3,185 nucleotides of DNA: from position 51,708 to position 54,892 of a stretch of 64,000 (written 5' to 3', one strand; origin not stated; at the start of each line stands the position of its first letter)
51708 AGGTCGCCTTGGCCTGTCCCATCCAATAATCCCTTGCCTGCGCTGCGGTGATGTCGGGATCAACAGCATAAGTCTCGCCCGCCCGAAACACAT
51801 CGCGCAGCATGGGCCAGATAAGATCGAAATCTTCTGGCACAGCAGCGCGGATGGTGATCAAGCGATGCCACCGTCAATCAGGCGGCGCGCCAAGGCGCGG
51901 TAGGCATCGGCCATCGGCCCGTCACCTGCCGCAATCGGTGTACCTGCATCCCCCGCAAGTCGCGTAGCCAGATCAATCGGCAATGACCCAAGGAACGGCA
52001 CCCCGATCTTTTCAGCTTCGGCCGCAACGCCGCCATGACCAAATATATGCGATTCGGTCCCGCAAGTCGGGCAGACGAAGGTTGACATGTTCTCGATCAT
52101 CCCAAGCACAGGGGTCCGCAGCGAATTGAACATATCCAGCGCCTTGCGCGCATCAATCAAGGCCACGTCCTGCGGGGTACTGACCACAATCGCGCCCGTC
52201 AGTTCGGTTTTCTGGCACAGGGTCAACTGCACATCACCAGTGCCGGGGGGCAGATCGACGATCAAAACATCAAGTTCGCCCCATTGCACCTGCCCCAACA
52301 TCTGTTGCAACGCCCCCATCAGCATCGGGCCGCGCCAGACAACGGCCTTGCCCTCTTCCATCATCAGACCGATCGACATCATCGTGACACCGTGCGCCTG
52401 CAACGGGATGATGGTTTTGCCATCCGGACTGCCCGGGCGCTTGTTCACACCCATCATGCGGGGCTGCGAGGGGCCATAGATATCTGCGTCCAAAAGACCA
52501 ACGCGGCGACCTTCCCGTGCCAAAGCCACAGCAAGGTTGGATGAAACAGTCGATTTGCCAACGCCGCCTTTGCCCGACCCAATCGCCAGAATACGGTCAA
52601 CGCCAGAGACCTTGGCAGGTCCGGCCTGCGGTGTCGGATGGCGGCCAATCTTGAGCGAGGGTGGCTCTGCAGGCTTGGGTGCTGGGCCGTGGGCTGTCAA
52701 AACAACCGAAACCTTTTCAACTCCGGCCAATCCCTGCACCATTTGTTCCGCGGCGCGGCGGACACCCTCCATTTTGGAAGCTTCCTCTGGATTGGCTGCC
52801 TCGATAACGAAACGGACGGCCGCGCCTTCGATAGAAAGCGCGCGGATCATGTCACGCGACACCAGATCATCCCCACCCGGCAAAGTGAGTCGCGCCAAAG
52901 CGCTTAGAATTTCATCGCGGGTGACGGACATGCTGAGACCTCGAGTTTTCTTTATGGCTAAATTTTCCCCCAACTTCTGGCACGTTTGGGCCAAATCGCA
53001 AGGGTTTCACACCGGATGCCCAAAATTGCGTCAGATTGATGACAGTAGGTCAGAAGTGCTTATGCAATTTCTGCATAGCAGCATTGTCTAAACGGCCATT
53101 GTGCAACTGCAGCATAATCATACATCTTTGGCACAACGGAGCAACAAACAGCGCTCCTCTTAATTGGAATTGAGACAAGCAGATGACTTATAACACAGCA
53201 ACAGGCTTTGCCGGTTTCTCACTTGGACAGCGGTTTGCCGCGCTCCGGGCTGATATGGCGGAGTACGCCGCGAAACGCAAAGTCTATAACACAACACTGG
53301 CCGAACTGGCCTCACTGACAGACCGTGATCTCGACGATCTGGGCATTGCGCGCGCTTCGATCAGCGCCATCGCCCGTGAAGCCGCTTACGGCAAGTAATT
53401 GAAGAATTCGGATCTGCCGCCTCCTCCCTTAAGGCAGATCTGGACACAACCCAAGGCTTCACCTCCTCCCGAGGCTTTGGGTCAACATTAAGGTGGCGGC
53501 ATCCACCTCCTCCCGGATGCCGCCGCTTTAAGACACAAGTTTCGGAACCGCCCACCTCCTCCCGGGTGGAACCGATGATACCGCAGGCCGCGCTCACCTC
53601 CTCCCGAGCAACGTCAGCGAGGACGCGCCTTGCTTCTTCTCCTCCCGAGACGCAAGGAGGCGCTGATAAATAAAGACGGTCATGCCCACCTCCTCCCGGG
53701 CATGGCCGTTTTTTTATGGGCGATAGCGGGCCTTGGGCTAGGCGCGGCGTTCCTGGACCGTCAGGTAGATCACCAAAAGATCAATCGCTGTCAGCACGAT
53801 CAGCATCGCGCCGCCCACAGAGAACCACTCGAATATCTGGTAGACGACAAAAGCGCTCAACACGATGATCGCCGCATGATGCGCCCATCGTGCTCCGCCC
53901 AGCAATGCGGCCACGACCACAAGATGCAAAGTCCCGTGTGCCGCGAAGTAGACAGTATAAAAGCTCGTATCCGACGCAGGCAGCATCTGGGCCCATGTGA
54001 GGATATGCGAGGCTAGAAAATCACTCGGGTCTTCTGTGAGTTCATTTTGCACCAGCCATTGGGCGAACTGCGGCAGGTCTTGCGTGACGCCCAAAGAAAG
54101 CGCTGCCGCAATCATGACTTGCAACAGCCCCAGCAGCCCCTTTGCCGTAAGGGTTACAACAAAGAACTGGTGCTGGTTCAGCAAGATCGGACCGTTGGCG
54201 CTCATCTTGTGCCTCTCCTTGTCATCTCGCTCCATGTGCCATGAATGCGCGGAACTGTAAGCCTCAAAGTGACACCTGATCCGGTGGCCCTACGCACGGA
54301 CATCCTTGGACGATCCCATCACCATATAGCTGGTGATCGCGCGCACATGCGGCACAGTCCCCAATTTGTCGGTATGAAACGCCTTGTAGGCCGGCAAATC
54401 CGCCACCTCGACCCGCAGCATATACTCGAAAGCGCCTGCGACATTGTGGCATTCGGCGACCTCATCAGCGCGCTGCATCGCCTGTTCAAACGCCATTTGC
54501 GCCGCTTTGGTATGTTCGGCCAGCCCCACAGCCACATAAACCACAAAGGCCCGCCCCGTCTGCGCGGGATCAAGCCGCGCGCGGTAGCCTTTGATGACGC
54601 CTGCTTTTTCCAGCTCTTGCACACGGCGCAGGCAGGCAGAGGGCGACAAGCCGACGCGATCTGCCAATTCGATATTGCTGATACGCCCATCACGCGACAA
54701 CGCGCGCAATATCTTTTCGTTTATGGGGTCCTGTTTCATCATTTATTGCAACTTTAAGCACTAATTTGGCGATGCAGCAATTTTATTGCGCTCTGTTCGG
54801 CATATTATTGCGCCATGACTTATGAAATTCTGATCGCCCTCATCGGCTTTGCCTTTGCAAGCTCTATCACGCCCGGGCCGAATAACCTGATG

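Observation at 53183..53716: DUF1127 gene plus seven-hairpin anti-Shine-Dalgarno (CCUCCUCCC) RNA array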

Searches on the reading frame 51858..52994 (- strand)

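Call 7: search_protein_families(library=pfam, proteins=[window:51858-52994:-])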
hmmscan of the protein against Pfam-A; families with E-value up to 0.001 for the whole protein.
window:51858-52994:- (378 aa): 7 families
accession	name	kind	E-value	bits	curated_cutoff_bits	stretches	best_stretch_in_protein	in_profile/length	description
PF10609.15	ParA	-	8.4e-98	327.1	27.1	1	132-372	2-245/246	NUBPL iron-transfer P-loop NTPase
PF01883.24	FeS_assembly_P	-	5.4e-15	55.9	23.5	1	26-97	1-73/73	Iron-sulfur cluster assembly protein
PF01656.29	CbiA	-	9.7e-13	48.6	25.4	1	137-342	2-113/125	CobQ/CobB/MinD/ParA nucleotide binding domain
PF13614.12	AAA_31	-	1.5e-09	38.5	27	1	134-172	2-40/177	AAA domain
PF09140.17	MipZ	-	1.7e-07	31.3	20.7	1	135-249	2-108/262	ATPase MipZ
PF02374.21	ArsA_ATPase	-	6.4e-07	29.3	24.3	1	140-171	7-38/305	Anion-transporting ATPase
PF00142.24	Fer4_NifH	-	2.3e-05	24.4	25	1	140-171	6-37/271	4Fe-4S iron sulfur cluster binding proteins, NifH/frxC family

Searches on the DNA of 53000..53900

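Call 5: search_rna_families(source=window, start=53000, end=53900, threshold=evalue, max_evalue=10, show_alignments=6)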
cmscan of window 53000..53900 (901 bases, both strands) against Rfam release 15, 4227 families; matches with E-value up to 10: 9.
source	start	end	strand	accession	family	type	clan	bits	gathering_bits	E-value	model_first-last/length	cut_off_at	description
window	53403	53530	+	RF02344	ar14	Gene; sRNA;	-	63.1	58.8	6.8e-11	1-123/123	no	Alphaproteobacterial ar14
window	53537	53713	+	RF02344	ar14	Gene; sRNA;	-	53.9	58.8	7.1e-09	1-123/123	no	Alphaproteobacterial ar14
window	53386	53531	+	RF02342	ar7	Gene; sRNA;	-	40.2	60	3e-06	1-145/145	no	Alphaproteobacterial sRNA ar7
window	53444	53531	+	RF02791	CcsR1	Gene; sRNA;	-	37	65.3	3e-07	1-83/83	no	Conserved CCUCCUCCC motif stress-induced RNA 1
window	53609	53714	+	RF02342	ar7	Gene; sRNA;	-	32.4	60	0.00019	1-145/145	no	Alphaproteobacterial sRNA ar7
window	53632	53714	+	RF02791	CcsR1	Gene; sRNA;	-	23.2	65.3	0.0036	1-83/83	no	Conserved CCUCCUCCC motif stress-induced RNA 1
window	53056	53116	+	RF03673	mir-2822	Gene; miRNA;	-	20.7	84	0.61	1-67/67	no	mir-2822 microRNA precursor family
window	53539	53631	+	RF02791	CcsR1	Gene; sRNA;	-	16.3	65.3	0.4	1-83/83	no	Conserved CCUCCUCCC motif stress-induced RNA 1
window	53177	53256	+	RF00295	snoTBR7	Gene; snRNA; snoRNA; CD-box;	-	13.5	45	7.8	1-75/75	no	Small nucleolar RNA TBR7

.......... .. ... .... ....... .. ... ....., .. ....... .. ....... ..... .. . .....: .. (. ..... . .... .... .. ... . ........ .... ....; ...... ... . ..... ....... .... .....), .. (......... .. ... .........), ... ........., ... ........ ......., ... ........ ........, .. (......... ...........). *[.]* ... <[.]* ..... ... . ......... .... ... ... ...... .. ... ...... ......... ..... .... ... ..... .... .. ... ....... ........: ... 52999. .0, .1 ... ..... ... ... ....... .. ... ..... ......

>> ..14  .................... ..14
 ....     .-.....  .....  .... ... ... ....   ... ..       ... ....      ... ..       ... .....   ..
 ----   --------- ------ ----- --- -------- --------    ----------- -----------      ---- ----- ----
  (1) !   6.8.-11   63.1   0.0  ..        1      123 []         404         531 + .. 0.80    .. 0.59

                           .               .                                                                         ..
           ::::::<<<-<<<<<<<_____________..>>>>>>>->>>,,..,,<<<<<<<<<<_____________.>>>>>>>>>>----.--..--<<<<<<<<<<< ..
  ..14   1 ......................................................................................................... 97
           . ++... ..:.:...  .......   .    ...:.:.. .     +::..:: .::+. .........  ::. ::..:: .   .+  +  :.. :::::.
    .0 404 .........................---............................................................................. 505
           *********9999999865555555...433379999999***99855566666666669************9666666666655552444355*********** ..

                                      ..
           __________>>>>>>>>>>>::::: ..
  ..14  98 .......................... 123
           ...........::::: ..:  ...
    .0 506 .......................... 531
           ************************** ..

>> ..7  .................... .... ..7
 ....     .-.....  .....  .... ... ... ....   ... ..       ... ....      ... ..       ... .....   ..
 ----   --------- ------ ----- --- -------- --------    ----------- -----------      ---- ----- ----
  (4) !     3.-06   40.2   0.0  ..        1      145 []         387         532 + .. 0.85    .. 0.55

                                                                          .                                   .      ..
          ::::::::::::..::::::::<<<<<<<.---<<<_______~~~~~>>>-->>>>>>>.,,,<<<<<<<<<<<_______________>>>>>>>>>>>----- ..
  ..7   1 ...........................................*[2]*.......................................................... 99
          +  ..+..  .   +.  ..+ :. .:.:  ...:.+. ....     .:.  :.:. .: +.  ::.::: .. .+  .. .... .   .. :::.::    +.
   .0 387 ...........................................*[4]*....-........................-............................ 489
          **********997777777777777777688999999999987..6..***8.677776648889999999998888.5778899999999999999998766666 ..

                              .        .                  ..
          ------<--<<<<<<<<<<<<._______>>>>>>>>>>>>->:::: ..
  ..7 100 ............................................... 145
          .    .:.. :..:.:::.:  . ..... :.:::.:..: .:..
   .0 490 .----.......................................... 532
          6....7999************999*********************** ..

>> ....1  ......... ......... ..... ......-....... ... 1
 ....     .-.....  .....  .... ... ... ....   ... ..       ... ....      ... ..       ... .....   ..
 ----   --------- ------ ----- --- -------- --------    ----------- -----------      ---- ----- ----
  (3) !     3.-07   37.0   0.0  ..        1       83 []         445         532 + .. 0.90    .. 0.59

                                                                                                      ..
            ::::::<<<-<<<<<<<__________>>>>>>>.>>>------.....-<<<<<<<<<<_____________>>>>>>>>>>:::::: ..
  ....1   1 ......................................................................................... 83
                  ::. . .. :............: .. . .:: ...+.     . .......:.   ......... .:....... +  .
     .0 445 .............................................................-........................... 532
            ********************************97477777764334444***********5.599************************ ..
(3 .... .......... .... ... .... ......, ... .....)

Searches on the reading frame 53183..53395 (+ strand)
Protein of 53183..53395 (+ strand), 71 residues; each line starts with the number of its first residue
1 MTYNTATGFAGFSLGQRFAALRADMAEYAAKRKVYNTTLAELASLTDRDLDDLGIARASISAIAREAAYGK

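Call 7: search_protein_families(library=pfam, proteins=[window:53183-53395:+])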
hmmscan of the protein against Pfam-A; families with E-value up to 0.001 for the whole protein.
window:53183-53395:+ (71 aa): 1 family
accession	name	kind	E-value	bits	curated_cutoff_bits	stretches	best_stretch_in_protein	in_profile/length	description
PF06568.16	DUF1127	-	4.4e-09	36.4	23.3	1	29-58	5-34/37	Domain of unknown function (DUF1127)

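Call 12: find_related_loci(query=window:53183-53395:+, collection=genome_contigs, flank=2500)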
Query window:53183-53395:+ (71 aa) in genome_contigs; peptide patterns used: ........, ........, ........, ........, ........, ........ (x = any residue, [..] = any of these).
600 stretches matched a pattern (row limit reached: there are more); 15 encode a relative of the query (tblastn E <= 1e-3); 15 distinct loci.
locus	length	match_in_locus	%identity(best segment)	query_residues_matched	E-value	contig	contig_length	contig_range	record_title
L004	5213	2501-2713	77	1-71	8e-33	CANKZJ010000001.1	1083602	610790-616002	uncultured Rhodobacteraceae bacterium isolate 3-94.fasta genome assembly, contig: NODE_1, whole genome shotgun sequence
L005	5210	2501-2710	76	1-70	7e-32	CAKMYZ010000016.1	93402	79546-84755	uncultured Alphaproteobacteria bacterium isolate EG16N_Bin1 genome assembly, contig: NODE_16_length_93402_cov_20.134562,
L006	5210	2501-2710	74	1-70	1e-31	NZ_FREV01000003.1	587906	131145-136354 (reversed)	Loktanella sp. Alg231-35 isolate Loktanella sp. Alg231_35, whole genome shotgun sequence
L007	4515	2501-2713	77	1-71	4e-31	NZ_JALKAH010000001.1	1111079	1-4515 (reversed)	Yoonia sp. F2084L scaffold1_size1111079, whole genome shotgun sequence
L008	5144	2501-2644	54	18-69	1e-12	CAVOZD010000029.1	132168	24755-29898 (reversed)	MAG: uncultured Alphaproteobacteria bacterium isolate MFD09779.bin.2.20 genome assembly, contig: contig_78465, whole gen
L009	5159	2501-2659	53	21-70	2e-10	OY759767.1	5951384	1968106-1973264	MAG: Paracoccaceae bacterium isolate 316162c6-927f-40e2-b83c-ebe45102abf5 genome assembly, chromosome: 1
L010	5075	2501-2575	60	41-65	1e-6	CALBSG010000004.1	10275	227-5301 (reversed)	MAG TPA_asm: uncultured Rhodobacteraceae bacterium isolate SRR6231161_bin.63_CONCOCT_v1.1_MAG genome assembly, contig: E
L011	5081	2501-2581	56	39-65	3e-6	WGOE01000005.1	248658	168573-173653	MAG: bacterium isolate RI_272 c_000000197650, whole genome shotgun sequence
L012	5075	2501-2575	60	41-65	2e-6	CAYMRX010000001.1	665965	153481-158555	MAG TPA_asm: uncultured Tabrizicola sp. isolate SRP292972_co3_86 genome assembly, contig: NODE_10_length_665965_cov_44.4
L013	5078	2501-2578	58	39-64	5e-6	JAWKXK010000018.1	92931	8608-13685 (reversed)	MAG: Paracoccaceae bacterium isolate ABC1.181 ABC1.181.fa-18, whole genome shotgun sequence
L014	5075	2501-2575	60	41-65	5e-6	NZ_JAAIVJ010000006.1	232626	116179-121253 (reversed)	Tabrizicola oligotrophica strain KMS-5 contig00006, whole genome shotgun sequence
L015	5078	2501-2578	58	39-64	9e-6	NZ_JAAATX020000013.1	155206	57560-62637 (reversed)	Rhodobacter amnigenus strain HSP-20 contig00013, whole genome shotgun sequence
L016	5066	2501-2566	59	39-60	1e-5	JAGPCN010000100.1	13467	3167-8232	MAG: Fuscovulum sp. isolate Gw_SlAct_bin_275 Gw_SlAct_12661_length_13467_cov_7.534708, whole genome shotgun sequence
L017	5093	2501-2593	48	35-65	1e-5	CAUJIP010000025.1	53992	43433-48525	MAG: Pseudomonadota bacterium isolate KLAP11 genome assembly, contig: KLAP11_594244, whole genome shotgun sequence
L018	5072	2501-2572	63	39-62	1e-5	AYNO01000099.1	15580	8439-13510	MAG: Rhodobacter sp. CACIA14H1 contig00259, whole genome shotgun sequence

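Call 41: search_solved_structures(query=window:53183-53395:+, max_evalue=1, show_alignments=2)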
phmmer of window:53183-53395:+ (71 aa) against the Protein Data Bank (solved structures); distinct sequences matched with E-value up to 1: 1.
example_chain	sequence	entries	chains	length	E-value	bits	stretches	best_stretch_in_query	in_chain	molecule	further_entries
6hk5_B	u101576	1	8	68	0.029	18.2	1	22-66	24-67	CooJ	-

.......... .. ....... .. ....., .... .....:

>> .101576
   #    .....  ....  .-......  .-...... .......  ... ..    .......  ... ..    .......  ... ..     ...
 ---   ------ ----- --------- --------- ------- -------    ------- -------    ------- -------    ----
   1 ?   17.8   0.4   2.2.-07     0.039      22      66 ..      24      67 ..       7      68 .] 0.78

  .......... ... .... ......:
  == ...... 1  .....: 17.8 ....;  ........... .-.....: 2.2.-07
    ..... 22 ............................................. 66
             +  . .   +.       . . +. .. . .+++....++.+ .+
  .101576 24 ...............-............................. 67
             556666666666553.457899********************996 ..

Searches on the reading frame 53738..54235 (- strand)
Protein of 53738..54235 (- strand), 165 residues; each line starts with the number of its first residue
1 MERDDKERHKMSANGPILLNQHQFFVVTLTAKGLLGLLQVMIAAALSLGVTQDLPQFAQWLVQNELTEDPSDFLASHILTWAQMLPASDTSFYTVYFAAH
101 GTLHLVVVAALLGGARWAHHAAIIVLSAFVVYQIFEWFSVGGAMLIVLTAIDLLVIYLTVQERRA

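Call 7: search_protein_families(library=pfam, proteins=[window:53738-54235:-])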
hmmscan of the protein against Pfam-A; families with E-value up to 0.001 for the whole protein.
window:53738-54235:- (165 aa): 1 family
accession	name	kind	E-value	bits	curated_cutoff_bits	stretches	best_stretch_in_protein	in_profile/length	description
PF09900.14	DUF2127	-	3e-21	76.6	24.3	1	27-162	4-139/140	Predicted membrane protein (DUF2127)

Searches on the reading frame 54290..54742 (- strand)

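Call 7: search_protein_families(library=pfam, proteins=[window:54290-54742:-])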
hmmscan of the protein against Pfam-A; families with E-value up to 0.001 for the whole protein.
window:54290-54742:- (150 aa): 7 families
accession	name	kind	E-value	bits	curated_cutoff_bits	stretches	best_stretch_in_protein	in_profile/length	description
PF13412.12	HTH_24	-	1.9e-19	69.4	21.9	1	5-51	2-48/48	Winged helix-turn-helix DNA-binding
PF01037.27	AsnC_trans_reg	-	2.8e-18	66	25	1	78-143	9-72/73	Lrp/AsnC ligand binding domain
PF13404.12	HTH_AsnC-type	-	1.4e-15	57.3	27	1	5-45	2-42/42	AsnC-type helix-turn-helix domain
PF01047.28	MarR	-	6.8e-06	26.3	24.6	1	10-51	7-48/59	MarR family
PF12840.13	HTH_20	-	2.9e-05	24.4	27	1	10-51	8-49/51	Helix-turn-helix domain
PF09339.16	HTH_IclR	-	0.00016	21.8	22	1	11-50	8-48/52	IclR helix-turn-helix domain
PF13545.12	HTH_Crp_2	-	0.00056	20.3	27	0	20-54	22-56/70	Crp-like helix-turn-helix domain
